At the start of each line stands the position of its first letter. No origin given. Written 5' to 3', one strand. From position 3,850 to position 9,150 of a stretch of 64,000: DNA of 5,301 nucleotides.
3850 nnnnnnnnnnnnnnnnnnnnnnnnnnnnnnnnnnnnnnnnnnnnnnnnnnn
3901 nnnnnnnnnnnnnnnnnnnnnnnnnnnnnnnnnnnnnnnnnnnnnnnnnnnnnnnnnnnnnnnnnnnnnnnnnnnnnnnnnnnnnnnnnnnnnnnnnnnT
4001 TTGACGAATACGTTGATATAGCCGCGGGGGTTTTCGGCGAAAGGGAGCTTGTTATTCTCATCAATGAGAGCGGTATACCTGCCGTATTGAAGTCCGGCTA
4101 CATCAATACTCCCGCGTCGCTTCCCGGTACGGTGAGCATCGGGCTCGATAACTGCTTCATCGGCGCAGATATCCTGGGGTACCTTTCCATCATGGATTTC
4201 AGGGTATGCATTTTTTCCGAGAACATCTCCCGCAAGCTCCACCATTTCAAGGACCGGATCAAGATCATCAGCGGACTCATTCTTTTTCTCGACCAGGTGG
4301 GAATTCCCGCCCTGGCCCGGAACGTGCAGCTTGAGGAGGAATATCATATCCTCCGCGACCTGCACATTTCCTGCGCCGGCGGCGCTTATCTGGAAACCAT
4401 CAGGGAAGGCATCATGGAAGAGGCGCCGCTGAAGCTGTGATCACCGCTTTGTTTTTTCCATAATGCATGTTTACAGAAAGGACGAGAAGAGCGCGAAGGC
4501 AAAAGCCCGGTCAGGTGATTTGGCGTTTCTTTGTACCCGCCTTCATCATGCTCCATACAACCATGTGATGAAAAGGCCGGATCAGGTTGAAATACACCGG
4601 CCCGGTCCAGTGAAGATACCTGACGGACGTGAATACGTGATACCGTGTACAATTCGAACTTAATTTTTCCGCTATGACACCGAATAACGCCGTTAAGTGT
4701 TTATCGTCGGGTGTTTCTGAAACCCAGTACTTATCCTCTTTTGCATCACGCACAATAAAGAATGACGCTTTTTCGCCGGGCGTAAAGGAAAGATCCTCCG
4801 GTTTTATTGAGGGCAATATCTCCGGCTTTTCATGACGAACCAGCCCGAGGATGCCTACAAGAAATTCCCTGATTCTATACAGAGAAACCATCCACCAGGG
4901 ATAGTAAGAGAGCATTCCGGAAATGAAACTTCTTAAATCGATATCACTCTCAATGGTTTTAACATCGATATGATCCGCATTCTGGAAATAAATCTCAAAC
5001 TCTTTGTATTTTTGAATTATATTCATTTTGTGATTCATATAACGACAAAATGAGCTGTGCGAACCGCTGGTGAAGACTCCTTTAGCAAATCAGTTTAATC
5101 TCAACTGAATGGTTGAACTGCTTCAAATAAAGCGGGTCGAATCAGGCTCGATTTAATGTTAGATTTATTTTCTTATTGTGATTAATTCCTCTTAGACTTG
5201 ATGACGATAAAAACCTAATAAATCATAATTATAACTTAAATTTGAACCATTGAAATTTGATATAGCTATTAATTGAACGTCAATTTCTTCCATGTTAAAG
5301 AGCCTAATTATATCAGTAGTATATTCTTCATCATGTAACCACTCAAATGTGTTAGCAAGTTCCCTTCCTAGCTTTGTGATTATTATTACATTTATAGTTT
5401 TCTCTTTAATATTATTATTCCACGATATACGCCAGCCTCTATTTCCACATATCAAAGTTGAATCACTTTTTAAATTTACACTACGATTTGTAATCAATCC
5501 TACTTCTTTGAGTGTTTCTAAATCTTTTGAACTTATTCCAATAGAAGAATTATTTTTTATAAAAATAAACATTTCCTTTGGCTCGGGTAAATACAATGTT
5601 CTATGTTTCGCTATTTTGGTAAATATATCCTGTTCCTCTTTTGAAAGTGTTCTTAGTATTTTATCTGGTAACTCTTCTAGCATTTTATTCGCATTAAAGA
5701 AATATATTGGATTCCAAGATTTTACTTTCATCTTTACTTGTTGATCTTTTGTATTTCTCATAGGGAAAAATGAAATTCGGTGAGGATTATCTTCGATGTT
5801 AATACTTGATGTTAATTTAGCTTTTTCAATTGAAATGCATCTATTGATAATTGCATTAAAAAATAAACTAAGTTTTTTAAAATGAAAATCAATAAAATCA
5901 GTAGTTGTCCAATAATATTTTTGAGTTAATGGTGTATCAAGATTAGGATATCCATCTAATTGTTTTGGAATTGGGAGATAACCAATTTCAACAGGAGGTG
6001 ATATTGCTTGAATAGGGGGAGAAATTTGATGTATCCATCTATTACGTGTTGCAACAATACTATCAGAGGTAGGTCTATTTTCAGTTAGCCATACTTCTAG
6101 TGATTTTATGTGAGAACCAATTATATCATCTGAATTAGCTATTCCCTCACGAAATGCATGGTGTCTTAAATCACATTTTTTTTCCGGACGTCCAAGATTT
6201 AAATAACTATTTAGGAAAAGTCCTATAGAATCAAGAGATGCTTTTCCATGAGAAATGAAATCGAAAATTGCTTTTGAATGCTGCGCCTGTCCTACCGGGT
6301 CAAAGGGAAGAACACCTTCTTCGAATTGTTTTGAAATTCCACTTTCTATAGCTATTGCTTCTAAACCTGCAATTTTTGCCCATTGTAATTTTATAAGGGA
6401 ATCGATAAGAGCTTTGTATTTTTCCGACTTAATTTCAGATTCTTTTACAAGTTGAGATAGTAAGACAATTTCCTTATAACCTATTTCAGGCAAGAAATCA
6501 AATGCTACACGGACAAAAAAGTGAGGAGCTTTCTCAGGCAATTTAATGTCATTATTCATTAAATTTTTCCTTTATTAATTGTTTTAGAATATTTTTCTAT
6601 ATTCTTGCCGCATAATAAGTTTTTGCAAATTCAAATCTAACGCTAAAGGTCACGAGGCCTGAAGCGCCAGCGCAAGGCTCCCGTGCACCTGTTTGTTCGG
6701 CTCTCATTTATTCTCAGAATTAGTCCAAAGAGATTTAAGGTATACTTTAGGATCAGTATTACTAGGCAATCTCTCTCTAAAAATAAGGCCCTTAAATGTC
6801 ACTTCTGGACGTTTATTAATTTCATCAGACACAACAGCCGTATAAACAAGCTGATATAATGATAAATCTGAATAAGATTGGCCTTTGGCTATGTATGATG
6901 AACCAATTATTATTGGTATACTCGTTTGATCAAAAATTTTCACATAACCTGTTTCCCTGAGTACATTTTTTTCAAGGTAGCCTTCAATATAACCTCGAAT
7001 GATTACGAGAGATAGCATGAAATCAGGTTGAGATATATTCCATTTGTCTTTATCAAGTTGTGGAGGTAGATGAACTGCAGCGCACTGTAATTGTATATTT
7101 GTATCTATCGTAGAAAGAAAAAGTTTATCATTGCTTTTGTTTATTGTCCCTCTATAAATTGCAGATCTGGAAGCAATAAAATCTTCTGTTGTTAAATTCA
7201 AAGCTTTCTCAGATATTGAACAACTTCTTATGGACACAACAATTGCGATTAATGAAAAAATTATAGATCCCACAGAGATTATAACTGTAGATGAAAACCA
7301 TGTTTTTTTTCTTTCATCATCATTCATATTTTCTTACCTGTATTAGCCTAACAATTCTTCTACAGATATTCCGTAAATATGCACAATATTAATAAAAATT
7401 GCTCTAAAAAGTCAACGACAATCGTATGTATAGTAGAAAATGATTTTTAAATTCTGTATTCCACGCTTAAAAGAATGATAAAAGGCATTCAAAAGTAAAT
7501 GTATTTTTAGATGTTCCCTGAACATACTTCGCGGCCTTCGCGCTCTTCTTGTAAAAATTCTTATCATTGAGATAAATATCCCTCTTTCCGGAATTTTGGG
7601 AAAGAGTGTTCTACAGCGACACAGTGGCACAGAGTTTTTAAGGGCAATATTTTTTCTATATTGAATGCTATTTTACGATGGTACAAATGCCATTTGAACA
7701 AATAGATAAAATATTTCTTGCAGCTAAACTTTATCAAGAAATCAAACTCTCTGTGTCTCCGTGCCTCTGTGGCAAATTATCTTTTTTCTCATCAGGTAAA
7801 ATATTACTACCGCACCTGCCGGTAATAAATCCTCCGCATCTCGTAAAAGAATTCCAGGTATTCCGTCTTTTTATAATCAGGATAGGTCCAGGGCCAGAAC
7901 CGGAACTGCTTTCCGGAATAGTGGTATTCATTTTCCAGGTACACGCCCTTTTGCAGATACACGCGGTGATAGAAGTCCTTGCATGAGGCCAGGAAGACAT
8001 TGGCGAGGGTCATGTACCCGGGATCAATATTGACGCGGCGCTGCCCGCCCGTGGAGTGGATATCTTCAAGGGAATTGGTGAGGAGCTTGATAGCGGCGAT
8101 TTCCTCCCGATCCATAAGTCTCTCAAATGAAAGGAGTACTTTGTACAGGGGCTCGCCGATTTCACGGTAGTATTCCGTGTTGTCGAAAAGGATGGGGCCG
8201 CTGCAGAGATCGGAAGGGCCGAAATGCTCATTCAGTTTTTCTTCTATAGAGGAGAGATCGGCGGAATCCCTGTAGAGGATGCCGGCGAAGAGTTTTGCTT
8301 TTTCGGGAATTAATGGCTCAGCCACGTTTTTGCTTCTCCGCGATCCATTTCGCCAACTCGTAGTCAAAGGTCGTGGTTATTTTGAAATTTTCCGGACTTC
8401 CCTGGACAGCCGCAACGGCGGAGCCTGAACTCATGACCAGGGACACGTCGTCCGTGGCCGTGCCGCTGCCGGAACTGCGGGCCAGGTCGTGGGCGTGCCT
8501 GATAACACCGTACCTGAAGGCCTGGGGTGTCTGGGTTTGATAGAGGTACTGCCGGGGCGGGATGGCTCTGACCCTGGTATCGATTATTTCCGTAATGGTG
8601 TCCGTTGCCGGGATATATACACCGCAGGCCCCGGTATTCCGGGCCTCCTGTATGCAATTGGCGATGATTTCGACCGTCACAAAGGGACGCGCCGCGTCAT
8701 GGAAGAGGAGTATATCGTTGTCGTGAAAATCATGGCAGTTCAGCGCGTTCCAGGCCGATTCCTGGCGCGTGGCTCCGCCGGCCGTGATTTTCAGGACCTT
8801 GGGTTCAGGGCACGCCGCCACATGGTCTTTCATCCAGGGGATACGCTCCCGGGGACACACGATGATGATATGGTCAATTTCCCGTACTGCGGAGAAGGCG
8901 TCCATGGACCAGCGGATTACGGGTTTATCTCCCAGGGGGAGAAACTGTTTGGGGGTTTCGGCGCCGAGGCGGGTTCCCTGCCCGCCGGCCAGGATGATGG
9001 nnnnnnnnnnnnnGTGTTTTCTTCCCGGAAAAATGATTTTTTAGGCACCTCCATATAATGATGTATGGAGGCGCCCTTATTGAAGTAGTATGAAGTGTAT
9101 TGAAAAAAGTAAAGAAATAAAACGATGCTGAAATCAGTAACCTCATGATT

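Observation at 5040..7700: Low-GC island carrying an unrecognised two-gene cassette (single-pass membrane protein + 455-aa soluble protein): candidate novel defence / abortive-infection system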

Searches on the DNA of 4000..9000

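Call 29: search_rna_families(source=window, start=4000, end=9000, threshold=evalue, max_evalue=1)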
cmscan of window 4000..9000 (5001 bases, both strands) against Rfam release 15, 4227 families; matches with E-value up to 1: 1.
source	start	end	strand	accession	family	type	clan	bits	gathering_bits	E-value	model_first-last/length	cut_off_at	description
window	6563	6684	+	RF01849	alpha_tmRNA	Gene;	CL00001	14.7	50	0.2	1-355/355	no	Alphaproteobacteria transfer-messenger RNA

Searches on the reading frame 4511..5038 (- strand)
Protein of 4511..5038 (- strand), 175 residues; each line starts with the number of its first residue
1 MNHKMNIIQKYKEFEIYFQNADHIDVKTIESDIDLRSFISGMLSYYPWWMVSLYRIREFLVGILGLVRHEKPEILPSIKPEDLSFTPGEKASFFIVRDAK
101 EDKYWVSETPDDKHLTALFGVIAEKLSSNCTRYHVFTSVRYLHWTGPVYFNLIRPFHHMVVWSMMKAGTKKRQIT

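Call 3: search_protein_families(library=pfam, proteins=[window:4511-5038:-], max_evalue=1)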
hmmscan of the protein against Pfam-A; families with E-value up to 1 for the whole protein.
window:4511-5038:- (175 aa): 1 family
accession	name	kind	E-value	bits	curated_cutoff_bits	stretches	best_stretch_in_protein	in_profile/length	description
PF11066.14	DUF2867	-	9.5e-28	97.7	27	1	19-164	3-142/142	Protein of unknown function (DUF2867)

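Call 4: search_protein_families(library=padloc, proteins=[window:4511-5038:-], max_evalue=1)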
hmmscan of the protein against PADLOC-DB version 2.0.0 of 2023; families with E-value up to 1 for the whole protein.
window:4511-5038:- (175 aa): 0 families

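Call 5: search_protein_families(library=ncbifam, proteins=[window:4511-5038:-], max_evalue=1)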
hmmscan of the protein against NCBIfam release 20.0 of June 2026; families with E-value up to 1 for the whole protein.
window:4511-5038:- (175 aa): 0 families
